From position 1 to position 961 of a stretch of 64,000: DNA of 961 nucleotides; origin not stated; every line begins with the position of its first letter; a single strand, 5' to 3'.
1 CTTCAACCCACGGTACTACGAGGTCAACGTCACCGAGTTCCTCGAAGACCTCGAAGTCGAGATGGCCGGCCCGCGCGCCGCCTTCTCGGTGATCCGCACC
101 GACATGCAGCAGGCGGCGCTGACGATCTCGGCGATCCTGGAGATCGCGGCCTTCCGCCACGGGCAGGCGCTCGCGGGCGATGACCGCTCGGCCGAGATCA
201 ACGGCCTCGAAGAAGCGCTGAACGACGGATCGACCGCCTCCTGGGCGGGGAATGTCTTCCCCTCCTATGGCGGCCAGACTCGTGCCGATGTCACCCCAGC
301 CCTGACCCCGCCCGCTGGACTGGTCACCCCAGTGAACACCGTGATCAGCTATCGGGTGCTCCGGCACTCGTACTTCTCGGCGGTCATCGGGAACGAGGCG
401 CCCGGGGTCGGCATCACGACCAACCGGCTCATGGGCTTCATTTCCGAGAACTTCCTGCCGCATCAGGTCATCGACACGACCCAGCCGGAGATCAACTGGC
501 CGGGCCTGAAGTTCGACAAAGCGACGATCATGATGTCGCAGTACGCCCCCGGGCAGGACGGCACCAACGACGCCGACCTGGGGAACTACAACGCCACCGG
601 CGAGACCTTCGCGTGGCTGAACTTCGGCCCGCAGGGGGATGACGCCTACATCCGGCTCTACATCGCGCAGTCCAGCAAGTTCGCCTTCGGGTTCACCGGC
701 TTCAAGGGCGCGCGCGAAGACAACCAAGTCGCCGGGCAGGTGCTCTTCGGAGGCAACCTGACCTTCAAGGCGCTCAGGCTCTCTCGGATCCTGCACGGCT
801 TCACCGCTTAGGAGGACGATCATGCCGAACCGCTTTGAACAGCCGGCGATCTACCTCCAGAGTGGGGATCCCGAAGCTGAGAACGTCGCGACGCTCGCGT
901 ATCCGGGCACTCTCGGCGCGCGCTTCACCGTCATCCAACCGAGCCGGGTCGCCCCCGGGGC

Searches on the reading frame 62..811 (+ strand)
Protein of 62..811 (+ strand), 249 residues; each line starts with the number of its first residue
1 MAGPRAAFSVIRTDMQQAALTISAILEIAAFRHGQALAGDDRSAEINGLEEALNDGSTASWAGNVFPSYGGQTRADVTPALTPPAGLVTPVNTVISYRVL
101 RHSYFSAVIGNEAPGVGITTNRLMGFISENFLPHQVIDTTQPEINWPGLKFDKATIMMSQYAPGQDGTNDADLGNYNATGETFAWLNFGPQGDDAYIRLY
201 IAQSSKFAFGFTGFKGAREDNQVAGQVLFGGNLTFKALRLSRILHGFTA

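Call 58: search_protein_families(library=pfam, proteins=[window:62-811:+], max_evalue=1)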
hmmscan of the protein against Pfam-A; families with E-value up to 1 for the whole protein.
window:62-811:+ (249 aa): 0 families

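Call 59: find_encoding_contigs(protein=window:62-811:+, flank=10000, max_places=2)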
Protein window:62-811:+ (249 aa): no gene with exactly this product is on record in the collection.
